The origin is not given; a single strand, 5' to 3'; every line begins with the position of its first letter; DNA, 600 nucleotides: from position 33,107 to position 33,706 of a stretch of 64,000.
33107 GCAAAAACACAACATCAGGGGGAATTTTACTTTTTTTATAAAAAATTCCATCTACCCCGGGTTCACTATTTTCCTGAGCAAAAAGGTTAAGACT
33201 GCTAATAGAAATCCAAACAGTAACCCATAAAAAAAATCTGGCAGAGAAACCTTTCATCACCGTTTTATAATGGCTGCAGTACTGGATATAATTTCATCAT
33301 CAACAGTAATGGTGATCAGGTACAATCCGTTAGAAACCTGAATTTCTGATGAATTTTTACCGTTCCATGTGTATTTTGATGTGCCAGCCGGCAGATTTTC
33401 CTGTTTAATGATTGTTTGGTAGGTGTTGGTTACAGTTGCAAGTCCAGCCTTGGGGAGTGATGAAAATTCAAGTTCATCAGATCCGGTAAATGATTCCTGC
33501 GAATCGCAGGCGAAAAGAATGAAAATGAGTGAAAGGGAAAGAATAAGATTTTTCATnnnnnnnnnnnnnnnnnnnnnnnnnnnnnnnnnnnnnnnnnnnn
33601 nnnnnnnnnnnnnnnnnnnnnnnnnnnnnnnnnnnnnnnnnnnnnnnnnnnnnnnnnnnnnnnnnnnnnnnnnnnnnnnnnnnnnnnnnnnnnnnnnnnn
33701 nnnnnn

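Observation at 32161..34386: Tandemly duplicated two-gene cassette: OM beta-barrel plus a minimal lipoprotein that is essentially a T9SS-CTD-like domain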

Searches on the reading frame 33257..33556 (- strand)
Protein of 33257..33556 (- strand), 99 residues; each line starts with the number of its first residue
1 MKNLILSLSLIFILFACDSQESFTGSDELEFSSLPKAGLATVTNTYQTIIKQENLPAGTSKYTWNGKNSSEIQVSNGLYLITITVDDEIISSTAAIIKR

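Call 3: search_protein_families(library=pfam, proteins=[window:33257-33556:-], max_evalue=10)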
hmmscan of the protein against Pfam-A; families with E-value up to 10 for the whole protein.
window:33257-33556:- (99 aa): 3 families
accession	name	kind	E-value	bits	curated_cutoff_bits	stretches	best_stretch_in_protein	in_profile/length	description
PF13860.13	FlgD_ig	-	5.7e-06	26.7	27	1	41-86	28-76/79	FlgD Ig-like domain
PF11060.13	DUF2861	-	0.049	13.6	25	1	27-97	99-167/267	Protein of unknown function (DUF2861)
PF23861.1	Ribophorin_II_2nd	-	0.12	13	23.4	1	40-89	41-93/105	Ribophorin II second domain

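Call 4: search_protein_families(library=ncbifam, proteins=[window:33257-33556:-], max_evalue=10)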
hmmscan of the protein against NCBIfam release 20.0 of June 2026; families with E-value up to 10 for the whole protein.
window:33257-33556:- (99 aa): 7 families
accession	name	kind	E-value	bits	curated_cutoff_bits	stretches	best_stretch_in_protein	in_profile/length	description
NF009453.0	PRK12813.1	equivalog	0.0014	18.3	264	1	42-92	130-182/223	flagellar basal body rod modification protein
NF005176.1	PRK06655.1-1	equivalog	0.003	17.5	230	1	43-86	104-150/197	flagellar hook assembly protein FlgD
NF052228.1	T9SS_PorZ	equivalog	0.0034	15.9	260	1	43-94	702-751/757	type IX secretion system anionic LPS delivery protein PorZ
NF009452.0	PRK12812.1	equivalog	0.0089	15.3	258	1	50-87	171-208/289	flagellar basal body rod modification protein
NF046038.1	NGK_0946_fam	subfamily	0.014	15.9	45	1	1-29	1-29/102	NGK_0946 family protein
TIGR04183.1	Por_Secre_tail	domain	0.067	13.2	23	1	65-92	40-67/72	T9SS type A sorting domain-containing protein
NF052634.1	Riean_0653_fam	subfamily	0.13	13.2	57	1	1-77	1-69/176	Riean_0653 family protein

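Call 32: find_homologous_proteins(query=A2, max_evalue=0.001)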
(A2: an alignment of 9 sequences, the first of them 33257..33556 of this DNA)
Query A2 (9 sequences) (99 aa, profile of the alignment): 9 proteins with E <= 0.001 among 1470 candidates.
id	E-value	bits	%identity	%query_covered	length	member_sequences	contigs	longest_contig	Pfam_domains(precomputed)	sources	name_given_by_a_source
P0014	9.1e-39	149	63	100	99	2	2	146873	-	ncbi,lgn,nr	ncbi:MAG: hypothetical protein J0L62_01945 [Bacteroidetes bacterium]|nr:hypothetical protein [Bacter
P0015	6.4e-37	143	58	100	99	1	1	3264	PF13860.13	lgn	-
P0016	6.4e-37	143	98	100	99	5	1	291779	PF13860.13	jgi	-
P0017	1.0e-36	143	80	100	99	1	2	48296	PF13860.13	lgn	-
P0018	2.0e-35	138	55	85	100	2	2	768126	PF13860.13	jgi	-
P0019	9.0e-35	136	30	87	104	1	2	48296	-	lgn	-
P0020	6.0e-34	134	27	45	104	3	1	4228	-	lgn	-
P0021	7.7e-33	130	29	84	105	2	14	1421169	-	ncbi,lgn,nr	ncbi:MAG: hypothetical protein L6Q77_04490 [Bacteroidetes bacterium]|nr:hypothetical protein [Bacter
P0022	2.0e-31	126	30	100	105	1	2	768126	PF13860.13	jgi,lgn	-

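Call 41: predict_structure(alignment_id=A3)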
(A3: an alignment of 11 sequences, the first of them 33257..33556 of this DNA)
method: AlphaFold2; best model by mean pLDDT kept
length: 99 residues; sequences in the alignment: 11
mean_pLDDT: 83.1   pTM: 0.67
mean pLDDT of the five models: 83.1, 82.9, 81.7, 81.5, 80.9
residues with pLDDT >= 90: 64; 70-90: 10; 50-70: 17; < 50: 8
segments of 3 or more residues with pLDDT < 50: 18-23
pLDDT, mean of each block of 10 residues (from residue 1): 54 53 69 95 95 97 94 93 95 87
secondary structure, 60 per line:
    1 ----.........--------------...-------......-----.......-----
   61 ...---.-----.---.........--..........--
elements in order: H5-13 E28-30 E38-43 E49-55 E61-63 E77-85 E88-97

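Call 46: search_protein_families(library=pfam, alignment_id=A6, max_evalue=1)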
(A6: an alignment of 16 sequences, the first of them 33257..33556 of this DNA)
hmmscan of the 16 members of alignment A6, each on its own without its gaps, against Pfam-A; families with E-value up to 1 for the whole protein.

A. member 1, window:33257-33556:- (99 aa): 3 families
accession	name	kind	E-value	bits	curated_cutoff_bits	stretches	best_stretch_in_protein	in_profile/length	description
PF13860.13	FlgD_ig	-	5.7e-06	26.7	27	1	41-86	28-76/79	FlgD Ig-like domain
PF11060.13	DUF2861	-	0.049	13.6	25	1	27-97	99-167/267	Protein of unknown function (DUF2861)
PF23861.1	Ribophorin_II_2nd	-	0.12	13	23.4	1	40-89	41-93/105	Ribophorin II second domain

B. families by the number of members that match (of 16 scanned): 9 families
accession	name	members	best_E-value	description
PF13860.13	FlgD_ig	15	5.5e-07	FlgD Ig-like domain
PF08139.17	LPAM_1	2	0.0017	Prokaryotic membrane lipoprotein lipid attachment site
PF11060.13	DUF2861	2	0.049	Protein of unknown function (DUF2861)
PF07495.19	Y_Y_Y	1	0.07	Y_Y_Y domain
PF23861.1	Ribophorin_II_2nd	1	0.12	Ribophorin II second domain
PF00879.23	Defensin_propep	1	0.12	Defensin propeptide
PF19109.5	DUF5796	1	0.16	Family of unknown function (DUF5796)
PF20658.2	MSG_insertion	1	0.2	Malate synthase G, alpha-beta insertion domain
PF10029.15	DUF2271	1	0.23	Predicted periplasmic protein (DUF2271)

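Call 48: search_solved_structures(query=A6, max_evalue=10)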
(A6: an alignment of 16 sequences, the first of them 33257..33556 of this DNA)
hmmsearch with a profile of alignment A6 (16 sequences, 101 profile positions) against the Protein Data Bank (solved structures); distinct sequences matched with E-value up to 10: 16.
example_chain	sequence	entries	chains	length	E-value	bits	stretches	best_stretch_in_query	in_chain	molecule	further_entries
8qag_A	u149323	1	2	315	6.2e-06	29.2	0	65-94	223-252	sc-CC-6-95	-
7eh9_A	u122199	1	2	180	0.0012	21.9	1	37-89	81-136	Basal-body rod modification protein FlgD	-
7bhq_A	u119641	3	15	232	0.0017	21.4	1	37-89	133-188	Basal-body rod modification protein FlgD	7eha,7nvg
3c12_A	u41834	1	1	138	0.009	19.1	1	37-91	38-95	Flagellar protein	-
3osv_A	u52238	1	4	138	0.24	14.5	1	36-82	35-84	Flagellar basal-body rod modification protein FlgD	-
6sws_A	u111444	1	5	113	0.5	13.5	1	11-62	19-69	Phosphoinositide 3-kinase adapter protein 1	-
1xf1_A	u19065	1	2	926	0.53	13.4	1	62-87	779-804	C5a peptidase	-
3eif_A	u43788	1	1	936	0.55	13.4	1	62-87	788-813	C5a peptidase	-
8bty_A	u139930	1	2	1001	0.61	13.2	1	62-87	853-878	C5a peptidase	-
7bj3_A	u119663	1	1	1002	0.63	13.2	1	62-87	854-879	C5a peptidase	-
7yzx_A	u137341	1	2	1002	0.63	13.2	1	62-87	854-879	C5a peptidase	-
4zzk_A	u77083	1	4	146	0.88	12.7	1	41-86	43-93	Basal-body rod modification protein FlgD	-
4zzf_A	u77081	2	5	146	0.88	12.7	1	41-86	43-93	Flagellar basal body rod modification protein | Basal-body rod modification protein FlgD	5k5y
4iao_C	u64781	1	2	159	1.2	12.3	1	15-69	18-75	Regulatory protein SIR4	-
6taf_A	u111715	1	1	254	1.6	11.9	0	50-87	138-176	SLT domain-containing protein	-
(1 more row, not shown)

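Call 69: search_protein_families(library=ncbifam, alignment_id=A6, max_evalue=1)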
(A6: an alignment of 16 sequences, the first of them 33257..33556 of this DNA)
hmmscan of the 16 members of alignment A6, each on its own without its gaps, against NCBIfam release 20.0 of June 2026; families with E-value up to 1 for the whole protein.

A. member 1, window:33257-33556:- (99 aa): 7 families
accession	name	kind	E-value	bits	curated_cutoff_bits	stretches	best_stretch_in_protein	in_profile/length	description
NF009453.0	PRK12813.1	equivalog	0.0014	18.3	264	1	42-92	130-182/223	flagellar basal body rod modification protein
NF005176.1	PRK06655.1-1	equivalog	0.003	17.5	230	1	43-86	104-150/197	flagellar hook assembly protein FlgD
NF052228.1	T9SS_PorZ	equivalog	0.0034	15.9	260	1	43-94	702-751/757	type IX secretion system anionic LPS delivery protein PorZ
NF009452.0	PRK12812.1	equivalog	0.0089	15.3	258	1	50-87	171-208/289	flagellar basal body rod modification protein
NF046038.1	NGK_0946_fam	subfamily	0.014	15.9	45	1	1-29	1-29/102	NGK_0946 family protein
TIGR04183.1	Por_Secre_tail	domain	0.067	13.2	23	1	65-92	40-67/72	T9SS type A sorting domain-containing protein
NF052634.1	Riean_0653_fam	subfamily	0.13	13.2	57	1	1-77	1-69/176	Riean_0653 family protein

B. families by the number of members that match (of 16 scanned): 20 families
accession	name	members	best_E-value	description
NF005176.1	PRK06655.1-1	15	4.1e-05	flagellar hook assembly protein FlgD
NF009453.0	PRK12813.1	9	4.4e-06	flagellar basal body rod modification protein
NF009452.0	PRK12812.1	9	0.00027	flagellar basal body rod modification protein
NF052228.1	T9SS_PorZ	7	0.00032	type IX secretion system anionic LPS delivery protein PorZ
NF009276.0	PRK12633.1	5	0.011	flagellar basal body rod modification protein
NF052634.1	Riean_0653_fam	5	0.02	Riean_0653 family protein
NF053608.1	Lsa66_OmpA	3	0.051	fibronectin-binding adhesin Lsa66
NF009277.0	PRK12634.1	2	0.01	flagellar basal body rod modification protein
NF046038.1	NGK_0946_fam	2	0.014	NGK_0946 family protein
NF004496.1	PRK05842.1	2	0.023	flagellar hook assembly protein FlgD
NF045606.1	lipo_J517_1871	2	0.095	J517_1871 family lipoprotein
NF045617.1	mostly_LP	1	0.014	putative T6SS immunity periplasmic lipoprotein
NF053773.1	BSAP5i_fam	1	0.048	BSAP-5i family immunity protein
NF002153.0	PRK00984.1-2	1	0.052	tRNA pseudouridine(13) synthase TruD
NF053636.1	DDHlcsCsdAPsy1082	1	0.065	DEAD/DEAH box helicase CsdA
TIGR04183.1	Por_Secre_tail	1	0.067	T9SS type A sorting domain-containing protein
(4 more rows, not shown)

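Call 73: fold_search(model_id=the predicted structure, library=pdb)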
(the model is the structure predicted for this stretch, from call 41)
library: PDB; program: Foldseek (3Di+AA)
matches with E <= 10: 1427; with E <= 0.001: 0
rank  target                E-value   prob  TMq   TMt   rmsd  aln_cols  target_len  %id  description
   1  3osv_A                1.5e-03  1.00  0.48  0.38   3.9        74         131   20  The crytsal structure of FLGD from P. Aeruginosa (released 2011-05-04)
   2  3osv_D                1.7e-03  1.00  0.43  0.35   6.4        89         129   19  The crytsal structure of FLGD from P. Aeruginosa (released 2011-05-04)
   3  3osv_C                1.8e-03  1.00  0.43  0.34   6.4        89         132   19  The crytsal structure of FLGD from P. Aeruginosa (released 2011-05-04)
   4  7eh9_B                3.9e-03  1.00  0.52  0.40   3.8        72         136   25  Crystal structure of the flagellar hook cap fragment from Salmonella enterica serovar Typhimurium (released 2021-11-24)
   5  3osv_B                3.9e-03  1.00  0.49  0.39   3.5        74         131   18  The crytsal structure of FLGD from P. Aeruginosa (released 2011-05-04)
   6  7bhq_B                4.1e-03  1.00  0.45  0.24   4.4        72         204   24  In situ assembled Salmonella FlgD hook cap complex (released 2021-05-05)
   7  7eha_A                4.6e-03  1.00  0.46  0.28   4.1        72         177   19  Crystal structure of the flagellar hook cap from Salmonella enterica serovar Typhimurium (released 2021-11-24)
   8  5m11                  5.1e-03  1.00  0.41  0.07   3.5        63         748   19  Structural and functional probing of PorZ, an essential bacterial surface component of the type-IX secretion system of h (released 2016-11-09)
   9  7eha_C                6.4e-03  1.00  0.43  0.29   4.3        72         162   21  Crystal structure of the flagellar hook cap from Salmonella enterica serovar Typhimurium (released 2021-11-24)
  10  4g5a_A                6.8e-03  1.00  0.49  0.49   3.1        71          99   15  Crystal structure of a putative member of duf 3244 protein family (BT_1867) from Bacteroides thetaiotaomicron VPI-5482 (released 2012-09-19)
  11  3c12                  7.2e-03  1.00  0.42  0.32   6.6        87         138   16  Crystal Structure of FlgD from Xanthomonas campestris: Insights into the Hook Capping Essential for Flagellar Assembly (released 2008-12-09)
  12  7eha_B                8.0e-03  1.00  0.41  0.27   4.7        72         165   24  Crystal structure of the flagellar hook cap from Salmonella enterica serovar Typhimurium (released 2021-11-24)
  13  7eha_E                8.4e-03  1.00  0.46  0.30   4.3        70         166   26  Crystal structure of the flagellar hook cap from Salmonella enterica serovar Typhimurium (released 2021-11-24)
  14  7eh9_A                1.1e-02  1.00  0.49  0.38   3.3        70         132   21  Crystal structure of the flagellar hook cap fragment from Salmonella enterica serovar Typhimurium (released 2021-11-24)
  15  7bhq_A                1.2e-02  1.00  0.49  0.26   4.0        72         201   25  In situ assembled Salmonella FlgD hook cap complex (released 2021-05-05)
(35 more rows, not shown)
